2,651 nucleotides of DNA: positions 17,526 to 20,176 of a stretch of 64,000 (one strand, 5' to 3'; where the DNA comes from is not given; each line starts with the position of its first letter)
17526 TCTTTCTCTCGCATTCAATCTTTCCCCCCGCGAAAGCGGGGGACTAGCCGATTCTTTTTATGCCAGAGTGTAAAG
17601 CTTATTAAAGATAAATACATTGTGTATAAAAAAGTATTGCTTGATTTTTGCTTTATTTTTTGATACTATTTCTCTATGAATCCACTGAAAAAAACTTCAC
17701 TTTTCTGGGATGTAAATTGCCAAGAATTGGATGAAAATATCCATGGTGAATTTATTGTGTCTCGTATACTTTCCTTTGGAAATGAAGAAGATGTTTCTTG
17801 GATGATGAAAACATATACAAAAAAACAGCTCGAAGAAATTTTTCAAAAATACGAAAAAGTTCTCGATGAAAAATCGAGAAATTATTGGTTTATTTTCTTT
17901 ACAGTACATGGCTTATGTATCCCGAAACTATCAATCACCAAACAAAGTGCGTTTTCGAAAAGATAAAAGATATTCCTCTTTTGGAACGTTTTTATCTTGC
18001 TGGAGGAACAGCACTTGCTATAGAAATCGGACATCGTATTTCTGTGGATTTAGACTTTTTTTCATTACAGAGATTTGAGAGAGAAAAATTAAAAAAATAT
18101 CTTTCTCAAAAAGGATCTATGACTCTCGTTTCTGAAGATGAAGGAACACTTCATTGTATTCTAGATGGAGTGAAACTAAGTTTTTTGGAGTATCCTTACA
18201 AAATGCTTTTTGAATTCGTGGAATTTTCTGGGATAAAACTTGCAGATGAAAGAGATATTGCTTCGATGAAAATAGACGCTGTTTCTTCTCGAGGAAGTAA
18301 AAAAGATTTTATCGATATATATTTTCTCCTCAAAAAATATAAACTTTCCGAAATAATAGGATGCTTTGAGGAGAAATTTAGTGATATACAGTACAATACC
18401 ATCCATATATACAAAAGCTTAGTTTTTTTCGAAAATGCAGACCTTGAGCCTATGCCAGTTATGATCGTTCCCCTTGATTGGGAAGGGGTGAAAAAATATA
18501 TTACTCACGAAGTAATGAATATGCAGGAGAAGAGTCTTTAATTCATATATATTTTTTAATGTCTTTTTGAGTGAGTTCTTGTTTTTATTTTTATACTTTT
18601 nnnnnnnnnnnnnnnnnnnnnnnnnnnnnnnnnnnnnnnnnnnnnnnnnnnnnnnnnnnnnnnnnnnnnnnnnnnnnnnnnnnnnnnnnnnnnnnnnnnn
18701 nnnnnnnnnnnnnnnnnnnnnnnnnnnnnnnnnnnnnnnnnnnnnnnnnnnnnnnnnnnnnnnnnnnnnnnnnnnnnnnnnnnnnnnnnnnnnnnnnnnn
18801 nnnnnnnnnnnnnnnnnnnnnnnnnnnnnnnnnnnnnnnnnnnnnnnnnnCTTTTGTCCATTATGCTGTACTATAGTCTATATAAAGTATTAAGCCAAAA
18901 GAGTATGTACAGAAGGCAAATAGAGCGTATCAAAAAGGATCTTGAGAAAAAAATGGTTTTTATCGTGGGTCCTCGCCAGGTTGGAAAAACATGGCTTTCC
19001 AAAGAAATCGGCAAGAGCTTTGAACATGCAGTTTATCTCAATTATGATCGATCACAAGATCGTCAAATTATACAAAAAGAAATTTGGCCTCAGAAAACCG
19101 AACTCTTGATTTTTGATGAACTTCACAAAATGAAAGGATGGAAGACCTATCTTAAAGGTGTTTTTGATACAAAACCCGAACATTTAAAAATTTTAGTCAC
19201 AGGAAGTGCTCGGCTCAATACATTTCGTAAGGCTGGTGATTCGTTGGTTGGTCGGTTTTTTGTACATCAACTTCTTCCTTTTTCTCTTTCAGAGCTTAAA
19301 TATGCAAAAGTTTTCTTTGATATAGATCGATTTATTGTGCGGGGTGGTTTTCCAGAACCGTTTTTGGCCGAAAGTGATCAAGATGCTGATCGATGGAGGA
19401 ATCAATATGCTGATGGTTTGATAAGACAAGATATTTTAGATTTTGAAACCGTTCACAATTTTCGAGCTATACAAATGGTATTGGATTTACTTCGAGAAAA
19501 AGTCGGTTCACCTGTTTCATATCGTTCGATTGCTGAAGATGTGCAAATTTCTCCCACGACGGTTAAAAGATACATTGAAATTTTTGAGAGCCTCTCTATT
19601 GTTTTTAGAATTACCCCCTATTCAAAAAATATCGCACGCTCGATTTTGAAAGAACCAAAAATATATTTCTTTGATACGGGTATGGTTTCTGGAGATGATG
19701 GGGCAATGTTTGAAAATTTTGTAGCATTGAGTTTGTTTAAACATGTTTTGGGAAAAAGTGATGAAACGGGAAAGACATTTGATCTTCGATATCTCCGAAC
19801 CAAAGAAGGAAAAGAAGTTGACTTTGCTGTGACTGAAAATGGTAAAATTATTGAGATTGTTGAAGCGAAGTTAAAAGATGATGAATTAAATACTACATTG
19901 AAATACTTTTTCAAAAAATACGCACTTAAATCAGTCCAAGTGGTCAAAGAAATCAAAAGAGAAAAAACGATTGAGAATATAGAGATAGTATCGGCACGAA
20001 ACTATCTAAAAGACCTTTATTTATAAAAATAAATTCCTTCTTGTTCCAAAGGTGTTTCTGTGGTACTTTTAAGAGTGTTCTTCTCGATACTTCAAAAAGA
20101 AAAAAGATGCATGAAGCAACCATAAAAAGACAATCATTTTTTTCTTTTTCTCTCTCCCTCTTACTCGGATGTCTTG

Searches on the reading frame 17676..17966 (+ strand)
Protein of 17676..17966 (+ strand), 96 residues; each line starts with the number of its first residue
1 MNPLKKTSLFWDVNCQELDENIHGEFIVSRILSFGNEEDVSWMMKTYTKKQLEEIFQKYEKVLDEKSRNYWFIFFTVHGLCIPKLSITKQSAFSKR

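Call 36: search_protein_families(library=ncbifam, proteins=[window:17676-17966:+], max_evalue=0.01)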
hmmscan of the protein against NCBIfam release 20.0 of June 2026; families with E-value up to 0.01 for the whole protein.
window:17676-17966:+ (96 aa): 0 families

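Call 47: search_protein_families(library=pfam, proteins=[window:17676-17966:+], max_evalue=0.001)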
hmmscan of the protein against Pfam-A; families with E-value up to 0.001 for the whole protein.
window:17676-17966:+ (96 aa): 1 family
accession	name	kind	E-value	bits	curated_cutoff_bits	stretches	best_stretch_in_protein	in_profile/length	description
PF21956.1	DUF6922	-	4.5e-14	52.1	27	1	8-55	4-51/52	Family of unknown function (DUF6922)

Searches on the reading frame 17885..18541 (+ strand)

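Call 36: search_protein_families(library=ncbifam, proteins=[window:17885-18541:+], max_evalue=0.01)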
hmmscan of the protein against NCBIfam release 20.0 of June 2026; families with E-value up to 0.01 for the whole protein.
window:17885-18541:+ (218 aa): 0 families

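Call 47: search_protein_families(library=pfam, proteins=[window:17885-18541:+], max_evalue=0.001)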
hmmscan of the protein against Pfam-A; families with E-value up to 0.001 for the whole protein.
window:17885-18541:+ (218 aa): 1 family
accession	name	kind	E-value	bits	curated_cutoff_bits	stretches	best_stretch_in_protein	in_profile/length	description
PF08843.17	AbiEii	-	1.9e-13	51.4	22.5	1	28-74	7-57/238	Nucleotidyl transferase AbiEii toxin, Type IV TA system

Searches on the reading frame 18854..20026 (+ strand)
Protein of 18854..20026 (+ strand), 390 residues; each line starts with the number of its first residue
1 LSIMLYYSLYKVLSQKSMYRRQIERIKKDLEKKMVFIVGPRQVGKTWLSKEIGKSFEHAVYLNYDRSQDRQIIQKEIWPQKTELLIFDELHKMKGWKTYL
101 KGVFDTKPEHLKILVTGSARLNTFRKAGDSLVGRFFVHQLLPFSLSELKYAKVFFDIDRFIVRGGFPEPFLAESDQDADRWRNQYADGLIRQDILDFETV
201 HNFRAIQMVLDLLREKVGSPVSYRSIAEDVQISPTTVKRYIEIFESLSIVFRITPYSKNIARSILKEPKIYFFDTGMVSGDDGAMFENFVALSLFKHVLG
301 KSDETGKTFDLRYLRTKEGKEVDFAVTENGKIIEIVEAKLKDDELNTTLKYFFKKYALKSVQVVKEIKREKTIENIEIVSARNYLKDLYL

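Call 36: search_protein_families(library=ncbifam, proteins=[window:18854-20026:+], max_evalue=0.01)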
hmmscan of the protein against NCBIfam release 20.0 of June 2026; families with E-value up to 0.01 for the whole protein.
window:18854-20026:+ (390 aa): 2 families
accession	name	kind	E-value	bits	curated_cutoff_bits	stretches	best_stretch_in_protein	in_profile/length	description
TIGR03420.1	DnaA_homol_Hda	equivalog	0.00047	19.8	194.8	1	22-106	28-115/226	DnaA regulatory inactivator Hda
NF003233.0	PRK04195.2-3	equivalog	0.0077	15.1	471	0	20-78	26-84/504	replication factor C large subunit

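Call 47: search_protein_families(library=pfam, proteins=[window:18854-20026:+], max_evalue=0.001)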
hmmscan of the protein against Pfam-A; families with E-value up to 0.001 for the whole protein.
window:18854-20026:+ (390 aa): 2 families
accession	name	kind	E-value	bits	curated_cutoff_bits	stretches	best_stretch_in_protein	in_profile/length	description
PF13635.12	DUF4143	-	1e-28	100.6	28.1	1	192-340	2-159/160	Domain of unknown function (DUF4143)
PF13173.12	AAA_14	-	8.6e-26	90.9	27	1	32-148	2-128/129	AAA domain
